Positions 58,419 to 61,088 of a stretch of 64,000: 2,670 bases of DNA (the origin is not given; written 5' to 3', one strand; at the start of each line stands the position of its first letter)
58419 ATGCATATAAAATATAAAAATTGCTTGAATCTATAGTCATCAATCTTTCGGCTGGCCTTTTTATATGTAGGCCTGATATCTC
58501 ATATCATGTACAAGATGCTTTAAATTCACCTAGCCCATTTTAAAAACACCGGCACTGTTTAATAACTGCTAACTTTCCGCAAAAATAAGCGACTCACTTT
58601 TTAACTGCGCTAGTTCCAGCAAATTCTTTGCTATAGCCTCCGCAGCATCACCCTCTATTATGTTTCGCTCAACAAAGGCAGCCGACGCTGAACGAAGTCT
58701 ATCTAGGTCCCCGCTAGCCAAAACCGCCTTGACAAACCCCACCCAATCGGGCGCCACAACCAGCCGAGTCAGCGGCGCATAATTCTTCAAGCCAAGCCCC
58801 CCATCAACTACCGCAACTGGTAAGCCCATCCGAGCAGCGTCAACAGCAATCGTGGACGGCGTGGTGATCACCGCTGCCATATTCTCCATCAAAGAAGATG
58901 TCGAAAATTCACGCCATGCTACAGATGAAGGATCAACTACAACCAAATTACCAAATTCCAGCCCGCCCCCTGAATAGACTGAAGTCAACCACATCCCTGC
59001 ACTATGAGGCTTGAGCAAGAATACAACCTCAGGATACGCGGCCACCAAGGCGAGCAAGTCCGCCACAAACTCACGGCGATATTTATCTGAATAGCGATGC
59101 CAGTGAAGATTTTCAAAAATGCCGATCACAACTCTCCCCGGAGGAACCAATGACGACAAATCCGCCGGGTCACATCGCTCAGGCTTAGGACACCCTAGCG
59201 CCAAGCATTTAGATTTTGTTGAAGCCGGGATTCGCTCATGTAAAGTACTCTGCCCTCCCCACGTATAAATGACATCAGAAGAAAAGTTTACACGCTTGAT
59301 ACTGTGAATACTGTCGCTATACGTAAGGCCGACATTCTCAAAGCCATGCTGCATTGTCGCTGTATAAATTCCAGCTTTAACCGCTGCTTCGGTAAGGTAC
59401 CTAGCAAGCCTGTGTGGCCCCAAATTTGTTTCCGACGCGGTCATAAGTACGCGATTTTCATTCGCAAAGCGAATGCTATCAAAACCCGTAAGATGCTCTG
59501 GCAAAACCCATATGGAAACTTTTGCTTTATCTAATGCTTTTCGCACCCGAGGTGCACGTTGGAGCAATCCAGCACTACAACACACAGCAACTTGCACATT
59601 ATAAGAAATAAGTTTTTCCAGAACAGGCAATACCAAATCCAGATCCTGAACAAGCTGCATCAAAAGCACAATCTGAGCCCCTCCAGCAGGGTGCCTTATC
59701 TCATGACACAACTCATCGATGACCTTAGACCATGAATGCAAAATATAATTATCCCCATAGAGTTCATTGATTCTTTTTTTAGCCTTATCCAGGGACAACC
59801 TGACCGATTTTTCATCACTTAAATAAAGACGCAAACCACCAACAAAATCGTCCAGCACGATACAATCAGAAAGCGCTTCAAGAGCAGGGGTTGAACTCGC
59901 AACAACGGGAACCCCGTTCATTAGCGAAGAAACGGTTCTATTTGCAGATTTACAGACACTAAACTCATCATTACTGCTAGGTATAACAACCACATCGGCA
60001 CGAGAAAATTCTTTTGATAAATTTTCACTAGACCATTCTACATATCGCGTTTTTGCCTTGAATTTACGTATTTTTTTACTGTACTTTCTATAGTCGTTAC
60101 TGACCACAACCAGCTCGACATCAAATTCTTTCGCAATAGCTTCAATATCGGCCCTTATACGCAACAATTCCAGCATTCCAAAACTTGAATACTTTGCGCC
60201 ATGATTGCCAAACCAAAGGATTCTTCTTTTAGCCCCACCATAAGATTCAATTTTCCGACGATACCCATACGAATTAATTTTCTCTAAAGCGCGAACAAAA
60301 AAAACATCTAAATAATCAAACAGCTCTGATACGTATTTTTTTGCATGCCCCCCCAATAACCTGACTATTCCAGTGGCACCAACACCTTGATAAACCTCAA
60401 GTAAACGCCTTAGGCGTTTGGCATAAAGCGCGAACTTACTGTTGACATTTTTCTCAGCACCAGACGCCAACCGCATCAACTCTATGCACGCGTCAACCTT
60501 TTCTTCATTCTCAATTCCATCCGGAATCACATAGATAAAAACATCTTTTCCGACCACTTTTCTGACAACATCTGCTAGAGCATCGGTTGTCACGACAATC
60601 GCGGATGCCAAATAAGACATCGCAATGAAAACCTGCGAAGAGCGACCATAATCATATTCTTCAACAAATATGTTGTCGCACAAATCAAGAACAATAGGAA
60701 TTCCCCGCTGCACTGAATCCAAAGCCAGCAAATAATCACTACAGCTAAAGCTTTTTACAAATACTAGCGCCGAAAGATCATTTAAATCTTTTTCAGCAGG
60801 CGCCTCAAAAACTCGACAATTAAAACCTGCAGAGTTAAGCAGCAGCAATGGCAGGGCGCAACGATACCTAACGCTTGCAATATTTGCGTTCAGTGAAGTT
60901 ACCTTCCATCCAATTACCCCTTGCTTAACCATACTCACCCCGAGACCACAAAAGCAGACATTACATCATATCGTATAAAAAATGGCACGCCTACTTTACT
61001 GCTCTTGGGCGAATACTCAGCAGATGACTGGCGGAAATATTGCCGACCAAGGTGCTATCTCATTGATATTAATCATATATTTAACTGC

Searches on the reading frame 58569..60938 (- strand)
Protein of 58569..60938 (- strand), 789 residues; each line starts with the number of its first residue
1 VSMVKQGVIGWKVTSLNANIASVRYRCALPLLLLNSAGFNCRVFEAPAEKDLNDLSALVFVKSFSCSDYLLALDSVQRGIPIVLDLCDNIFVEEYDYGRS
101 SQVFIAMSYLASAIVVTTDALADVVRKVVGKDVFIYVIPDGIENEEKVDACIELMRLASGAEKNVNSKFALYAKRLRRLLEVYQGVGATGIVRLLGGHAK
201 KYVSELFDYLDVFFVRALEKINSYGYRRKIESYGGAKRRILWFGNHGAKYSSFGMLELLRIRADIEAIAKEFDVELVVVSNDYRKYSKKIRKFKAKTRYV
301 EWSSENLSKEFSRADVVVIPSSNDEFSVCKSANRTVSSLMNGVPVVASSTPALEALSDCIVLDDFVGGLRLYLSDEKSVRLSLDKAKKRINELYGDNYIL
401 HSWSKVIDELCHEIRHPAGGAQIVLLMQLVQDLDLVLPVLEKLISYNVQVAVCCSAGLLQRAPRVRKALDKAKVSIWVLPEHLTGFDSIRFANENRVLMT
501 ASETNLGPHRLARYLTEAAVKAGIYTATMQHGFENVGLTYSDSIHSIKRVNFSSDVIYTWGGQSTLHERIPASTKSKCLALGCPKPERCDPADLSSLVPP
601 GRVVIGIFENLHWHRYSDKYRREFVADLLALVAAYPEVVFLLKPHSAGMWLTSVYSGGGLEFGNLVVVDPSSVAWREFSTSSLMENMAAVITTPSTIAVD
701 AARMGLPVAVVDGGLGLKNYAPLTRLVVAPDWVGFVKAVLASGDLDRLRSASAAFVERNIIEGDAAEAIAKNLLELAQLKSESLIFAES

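Call 44: search_protein_families(library=ncbifam, proteins=[window:58569-60938:-], max_evalue=1e-10)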
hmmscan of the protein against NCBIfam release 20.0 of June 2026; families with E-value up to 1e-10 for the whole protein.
window:58569-60938:- (789 aa): 0 families

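Call 80: search_protein_families(library=pfam, proteins=[window:58569-60938:-], max_evalue=0.00001)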
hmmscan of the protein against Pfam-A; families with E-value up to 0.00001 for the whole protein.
window:58569-60938:- (789 aa): 1 family
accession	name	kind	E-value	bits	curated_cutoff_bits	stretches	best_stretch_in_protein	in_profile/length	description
PF13692.12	Glyco_trans_1_4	-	3.4e-07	31.1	27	1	239-354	3-113/142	Glycosyl transferases group 1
